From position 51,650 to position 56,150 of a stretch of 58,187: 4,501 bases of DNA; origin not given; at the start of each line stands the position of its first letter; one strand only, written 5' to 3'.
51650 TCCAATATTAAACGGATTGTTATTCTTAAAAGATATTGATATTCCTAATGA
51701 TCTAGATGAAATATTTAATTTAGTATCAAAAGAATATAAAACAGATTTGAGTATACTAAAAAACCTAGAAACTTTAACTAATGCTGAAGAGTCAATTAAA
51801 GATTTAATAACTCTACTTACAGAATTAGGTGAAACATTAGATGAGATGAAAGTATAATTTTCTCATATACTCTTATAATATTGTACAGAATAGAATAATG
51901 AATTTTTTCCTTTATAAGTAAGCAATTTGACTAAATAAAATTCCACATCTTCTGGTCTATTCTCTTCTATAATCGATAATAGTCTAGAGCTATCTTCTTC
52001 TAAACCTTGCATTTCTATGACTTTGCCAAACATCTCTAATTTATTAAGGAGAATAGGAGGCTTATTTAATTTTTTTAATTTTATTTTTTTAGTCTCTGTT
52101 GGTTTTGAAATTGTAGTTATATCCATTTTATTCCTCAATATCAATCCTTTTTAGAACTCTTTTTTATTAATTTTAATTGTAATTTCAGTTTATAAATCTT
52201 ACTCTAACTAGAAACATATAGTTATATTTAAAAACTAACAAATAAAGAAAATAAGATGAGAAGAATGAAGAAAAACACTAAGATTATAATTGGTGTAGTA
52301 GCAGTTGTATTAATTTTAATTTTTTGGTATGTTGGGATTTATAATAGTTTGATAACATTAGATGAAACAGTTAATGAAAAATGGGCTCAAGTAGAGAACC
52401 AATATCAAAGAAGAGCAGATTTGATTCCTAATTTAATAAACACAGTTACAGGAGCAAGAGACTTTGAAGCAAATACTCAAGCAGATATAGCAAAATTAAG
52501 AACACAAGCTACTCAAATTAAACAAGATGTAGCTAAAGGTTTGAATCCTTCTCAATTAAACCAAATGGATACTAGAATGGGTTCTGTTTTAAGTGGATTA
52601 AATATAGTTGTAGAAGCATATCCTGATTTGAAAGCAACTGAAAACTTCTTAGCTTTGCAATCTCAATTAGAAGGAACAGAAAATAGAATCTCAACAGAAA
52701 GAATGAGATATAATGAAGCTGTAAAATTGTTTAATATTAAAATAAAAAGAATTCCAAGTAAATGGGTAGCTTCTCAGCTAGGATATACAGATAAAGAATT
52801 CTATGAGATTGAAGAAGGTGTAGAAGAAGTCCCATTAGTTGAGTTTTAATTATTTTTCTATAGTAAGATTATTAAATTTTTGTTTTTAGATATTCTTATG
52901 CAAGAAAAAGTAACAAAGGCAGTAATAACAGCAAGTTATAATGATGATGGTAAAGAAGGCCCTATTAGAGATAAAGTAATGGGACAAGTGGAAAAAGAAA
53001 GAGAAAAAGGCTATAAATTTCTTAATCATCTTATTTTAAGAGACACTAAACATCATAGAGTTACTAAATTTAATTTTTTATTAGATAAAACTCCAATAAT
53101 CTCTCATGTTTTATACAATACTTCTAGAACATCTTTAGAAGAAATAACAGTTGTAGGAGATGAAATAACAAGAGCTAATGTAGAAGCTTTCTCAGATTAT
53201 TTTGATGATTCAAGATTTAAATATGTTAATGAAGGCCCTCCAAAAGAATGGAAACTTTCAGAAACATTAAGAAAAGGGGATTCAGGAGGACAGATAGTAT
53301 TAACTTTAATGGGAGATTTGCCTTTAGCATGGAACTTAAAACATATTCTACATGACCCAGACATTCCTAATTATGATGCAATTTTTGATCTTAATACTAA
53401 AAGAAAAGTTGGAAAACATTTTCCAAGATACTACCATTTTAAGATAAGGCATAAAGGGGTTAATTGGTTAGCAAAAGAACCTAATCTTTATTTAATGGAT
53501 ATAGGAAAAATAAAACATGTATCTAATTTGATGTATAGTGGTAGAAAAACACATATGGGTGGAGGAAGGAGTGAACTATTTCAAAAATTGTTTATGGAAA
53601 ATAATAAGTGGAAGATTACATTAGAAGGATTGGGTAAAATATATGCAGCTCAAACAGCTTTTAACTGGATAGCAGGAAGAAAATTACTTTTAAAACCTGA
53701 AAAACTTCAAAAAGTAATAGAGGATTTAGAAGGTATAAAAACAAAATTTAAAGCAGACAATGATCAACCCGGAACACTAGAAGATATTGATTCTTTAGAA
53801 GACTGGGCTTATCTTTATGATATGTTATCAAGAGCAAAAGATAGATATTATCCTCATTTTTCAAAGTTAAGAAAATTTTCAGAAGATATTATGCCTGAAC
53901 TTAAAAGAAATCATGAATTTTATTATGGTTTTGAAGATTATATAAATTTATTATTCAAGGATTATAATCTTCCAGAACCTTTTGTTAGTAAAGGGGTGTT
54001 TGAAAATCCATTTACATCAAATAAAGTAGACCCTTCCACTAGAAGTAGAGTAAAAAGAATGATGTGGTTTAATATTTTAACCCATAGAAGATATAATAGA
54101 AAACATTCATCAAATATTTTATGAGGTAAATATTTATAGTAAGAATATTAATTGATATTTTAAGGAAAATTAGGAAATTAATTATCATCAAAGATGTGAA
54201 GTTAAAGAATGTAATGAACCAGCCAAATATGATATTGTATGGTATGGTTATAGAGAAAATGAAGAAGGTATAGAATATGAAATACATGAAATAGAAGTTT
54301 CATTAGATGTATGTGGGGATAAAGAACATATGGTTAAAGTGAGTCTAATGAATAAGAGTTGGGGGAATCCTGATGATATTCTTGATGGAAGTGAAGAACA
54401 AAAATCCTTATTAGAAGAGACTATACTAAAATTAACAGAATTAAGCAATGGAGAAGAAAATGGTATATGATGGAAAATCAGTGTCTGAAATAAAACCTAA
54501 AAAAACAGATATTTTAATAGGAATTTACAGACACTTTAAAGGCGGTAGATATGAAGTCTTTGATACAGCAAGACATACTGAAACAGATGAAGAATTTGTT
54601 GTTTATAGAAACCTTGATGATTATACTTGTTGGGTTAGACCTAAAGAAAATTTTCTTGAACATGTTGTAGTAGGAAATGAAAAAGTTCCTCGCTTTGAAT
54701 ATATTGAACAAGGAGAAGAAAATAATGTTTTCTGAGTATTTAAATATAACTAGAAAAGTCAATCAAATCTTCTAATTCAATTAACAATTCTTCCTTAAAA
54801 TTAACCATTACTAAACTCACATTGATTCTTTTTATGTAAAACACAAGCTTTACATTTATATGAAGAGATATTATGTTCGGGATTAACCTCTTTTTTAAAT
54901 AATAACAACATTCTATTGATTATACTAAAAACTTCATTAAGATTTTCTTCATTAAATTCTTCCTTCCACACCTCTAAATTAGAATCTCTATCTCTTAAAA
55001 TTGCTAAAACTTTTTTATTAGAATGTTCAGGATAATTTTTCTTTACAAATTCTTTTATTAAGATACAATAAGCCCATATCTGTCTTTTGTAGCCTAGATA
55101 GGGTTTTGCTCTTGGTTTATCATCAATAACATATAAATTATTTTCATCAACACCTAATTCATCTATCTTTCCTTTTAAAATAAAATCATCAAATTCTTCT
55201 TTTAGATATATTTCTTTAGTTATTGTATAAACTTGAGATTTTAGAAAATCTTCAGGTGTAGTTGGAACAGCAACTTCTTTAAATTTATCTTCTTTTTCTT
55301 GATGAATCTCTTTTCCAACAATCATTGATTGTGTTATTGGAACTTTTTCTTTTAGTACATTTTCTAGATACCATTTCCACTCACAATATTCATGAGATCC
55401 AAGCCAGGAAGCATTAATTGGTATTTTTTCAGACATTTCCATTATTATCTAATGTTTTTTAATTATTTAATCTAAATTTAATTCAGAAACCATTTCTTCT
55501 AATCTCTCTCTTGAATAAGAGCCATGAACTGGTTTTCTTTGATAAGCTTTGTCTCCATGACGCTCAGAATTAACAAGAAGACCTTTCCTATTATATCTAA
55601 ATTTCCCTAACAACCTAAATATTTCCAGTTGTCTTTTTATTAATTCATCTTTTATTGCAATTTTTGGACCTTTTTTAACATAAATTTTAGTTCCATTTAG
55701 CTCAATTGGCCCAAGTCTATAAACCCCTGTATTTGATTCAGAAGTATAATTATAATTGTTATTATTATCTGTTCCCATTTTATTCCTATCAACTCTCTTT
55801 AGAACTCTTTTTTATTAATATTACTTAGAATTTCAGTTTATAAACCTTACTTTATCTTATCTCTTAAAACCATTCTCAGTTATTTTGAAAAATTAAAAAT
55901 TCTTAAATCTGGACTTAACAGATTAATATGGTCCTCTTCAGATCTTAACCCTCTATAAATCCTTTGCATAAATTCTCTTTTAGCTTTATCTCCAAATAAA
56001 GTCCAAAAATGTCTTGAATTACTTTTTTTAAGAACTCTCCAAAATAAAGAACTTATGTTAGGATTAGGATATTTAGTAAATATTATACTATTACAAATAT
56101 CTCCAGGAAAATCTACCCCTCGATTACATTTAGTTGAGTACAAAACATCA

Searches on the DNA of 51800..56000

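Call 89: search_rna_families(source=window, start=51800, end=56000, threshold=evalue, max_evalue=1)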
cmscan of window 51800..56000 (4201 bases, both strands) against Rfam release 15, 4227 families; matches with E-value up to 1: 0.
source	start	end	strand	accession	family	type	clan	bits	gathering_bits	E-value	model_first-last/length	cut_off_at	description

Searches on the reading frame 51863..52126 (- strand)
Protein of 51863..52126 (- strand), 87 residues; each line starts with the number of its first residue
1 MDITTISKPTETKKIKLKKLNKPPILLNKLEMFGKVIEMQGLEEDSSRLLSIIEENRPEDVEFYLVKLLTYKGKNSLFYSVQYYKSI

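Call 15: search_protein_families(library=pfam, proteins=[window:51863-52126:-], max_evalue=0.01)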
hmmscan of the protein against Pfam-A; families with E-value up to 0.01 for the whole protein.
window:51863-52126:- (87 aa): 0 families

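Call 83: find_homologous_proteins(query=window:51863-52126:-, max_evalue=0.001)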
Query window:51863-52126:- (87 aa): 1 proteins with E <= 0.001 among 4 candidates.
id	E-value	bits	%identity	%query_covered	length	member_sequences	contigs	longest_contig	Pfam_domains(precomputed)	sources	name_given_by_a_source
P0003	2.3e-47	176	100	100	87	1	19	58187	-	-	-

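Call 92: find_encoding_contigs(protein=P0003, flank=1500, max_places=8)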
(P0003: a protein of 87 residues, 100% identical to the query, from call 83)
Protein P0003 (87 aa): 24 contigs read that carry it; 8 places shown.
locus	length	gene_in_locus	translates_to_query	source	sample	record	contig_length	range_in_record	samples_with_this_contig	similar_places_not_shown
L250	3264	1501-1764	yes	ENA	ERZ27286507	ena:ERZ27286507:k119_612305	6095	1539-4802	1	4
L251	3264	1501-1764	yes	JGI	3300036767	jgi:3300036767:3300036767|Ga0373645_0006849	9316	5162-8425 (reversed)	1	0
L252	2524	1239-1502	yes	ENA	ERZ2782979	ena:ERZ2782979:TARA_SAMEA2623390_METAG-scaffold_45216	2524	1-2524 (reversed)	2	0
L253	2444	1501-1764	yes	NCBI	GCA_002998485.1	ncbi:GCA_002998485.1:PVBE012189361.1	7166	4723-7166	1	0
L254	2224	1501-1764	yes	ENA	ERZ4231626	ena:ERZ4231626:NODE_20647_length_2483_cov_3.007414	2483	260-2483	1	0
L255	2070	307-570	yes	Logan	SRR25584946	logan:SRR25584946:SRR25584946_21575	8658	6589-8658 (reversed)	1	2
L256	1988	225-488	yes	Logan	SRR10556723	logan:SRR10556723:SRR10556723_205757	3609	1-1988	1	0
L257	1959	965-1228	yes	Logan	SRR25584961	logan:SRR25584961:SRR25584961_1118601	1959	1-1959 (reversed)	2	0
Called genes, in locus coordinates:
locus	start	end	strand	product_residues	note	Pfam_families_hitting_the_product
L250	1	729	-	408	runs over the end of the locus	-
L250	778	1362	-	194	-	PF04011:LemA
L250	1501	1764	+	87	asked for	-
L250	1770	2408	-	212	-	-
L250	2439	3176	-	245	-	PF04536:TPM_phosphatase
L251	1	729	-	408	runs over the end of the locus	-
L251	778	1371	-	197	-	PF04011:LemA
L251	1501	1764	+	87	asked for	-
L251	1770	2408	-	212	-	-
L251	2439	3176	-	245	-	PF04536:TPM_phosphatase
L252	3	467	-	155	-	?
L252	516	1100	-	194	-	PF04011:LemA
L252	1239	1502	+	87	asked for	-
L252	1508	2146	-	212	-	-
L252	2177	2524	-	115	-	?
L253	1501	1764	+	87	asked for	-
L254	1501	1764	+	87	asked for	-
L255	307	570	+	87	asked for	-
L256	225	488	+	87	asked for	-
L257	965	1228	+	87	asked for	-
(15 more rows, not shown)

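Call 101: search_protein_families(library=phrogs, proteins=[window:51863-52126:-], max_evalue=0.01)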
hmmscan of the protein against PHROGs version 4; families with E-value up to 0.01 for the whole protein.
window:51863-52126:- (87 aa): 0 families

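Call 105: predict_structure(protein=window:51863-52126:-)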
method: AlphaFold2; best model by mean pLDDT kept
length: 87 residues; sequences in the alignment: 1
mean_pLDDT: 61.1   pTM: 0.48
mean pLDDT of the five models: 61.1, 56.3, 55.8, 49.3, 41.2
residues with pLDDT >= 90: 0; 70-90: 29; 50-70: 38; < 50: 20
segments of 3 or more residues with pLDDT < 50: 1-4, 27-40
pLDDT, mean of each block of 10 residues (from residue 1): 52 66 48 45 64 79 68 61 71
secondary structure, 60 per line:
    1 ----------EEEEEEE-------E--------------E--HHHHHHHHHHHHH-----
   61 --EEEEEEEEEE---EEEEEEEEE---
elements in order: E11-17 H43-55 E63-72 E76-84

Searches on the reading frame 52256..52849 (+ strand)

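Call 15: search_protein_families(library=pfam, proteins=[window:52256-52849:+], max_evalue=0.01)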
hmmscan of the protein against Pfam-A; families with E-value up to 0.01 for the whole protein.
window:52256-52849:+ (197 aa): 1 family
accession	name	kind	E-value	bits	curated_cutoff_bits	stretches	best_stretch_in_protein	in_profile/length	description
PF04011.17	LemA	-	2.6e-48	164.1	26.2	1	42-197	1-149/149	LemA family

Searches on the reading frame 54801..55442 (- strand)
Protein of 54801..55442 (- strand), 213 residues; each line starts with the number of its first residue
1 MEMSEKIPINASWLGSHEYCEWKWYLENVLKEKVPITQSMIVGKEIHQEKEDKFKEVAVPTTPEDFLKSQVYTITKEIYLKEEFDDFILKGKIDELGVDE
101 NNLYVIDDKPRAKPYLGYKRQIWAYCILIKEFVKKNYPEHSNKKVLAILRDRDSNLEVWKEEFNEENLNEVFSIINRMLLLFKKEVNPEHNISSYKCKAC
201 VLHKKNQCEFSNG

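Call 15: search_protein_families(library=pfam, proteins=[window:54801-55442:-], max_evalue=0.01)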
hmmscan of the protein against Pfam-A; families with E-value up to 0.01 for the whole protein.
window:54801-55442:- (213 aa): 2 families
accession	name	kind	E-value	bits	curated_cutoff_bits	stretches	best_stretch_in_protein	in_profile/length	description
PF12705.13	PDDEXK_1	-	0.00049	20.6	22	1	52-200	109-240/247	PD-(D/E)XK nuclease superfamily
PF21933.2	MCM5_C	-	0.0097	16.2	27.2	0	128-153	21-46/59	MCM5, C-terminal domain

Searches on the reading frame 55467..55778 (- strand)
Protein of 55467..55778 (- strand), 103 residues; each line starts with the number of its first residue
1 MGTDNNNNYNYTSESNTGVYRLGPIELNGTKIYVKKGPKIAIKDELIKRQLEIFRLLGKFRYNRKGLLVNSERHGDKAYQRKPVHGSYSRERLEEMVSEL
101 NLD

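Call 15: search_protein_families(library=pfam, proteins=[window:55467-55778:-], max_evalue=0.01)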
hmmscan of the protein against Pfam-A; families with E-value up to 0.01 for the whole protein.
window:55467-55778:- (103 aa): 0 families

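Call 82: find_homologous_proteins(query=window:55467-55778:-, max_evalue=0.001)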
Query window:55467-55778:- (103 aa): 1 proteins with E <= 0.001 among 1 candidates.
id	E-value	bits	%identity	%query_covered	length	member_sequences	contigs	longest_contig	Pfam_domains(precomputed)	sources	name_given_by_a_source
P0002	3.0e-61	222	100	100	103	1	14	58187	-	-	-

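Call 101: search_protein_families(library=phrogs, proteins=[window:55467-55778:-], max_evalue=0.01)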
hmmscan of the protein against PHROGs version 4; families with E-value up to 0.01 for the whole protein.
window:55467-55778:- (103 aa): 0 families
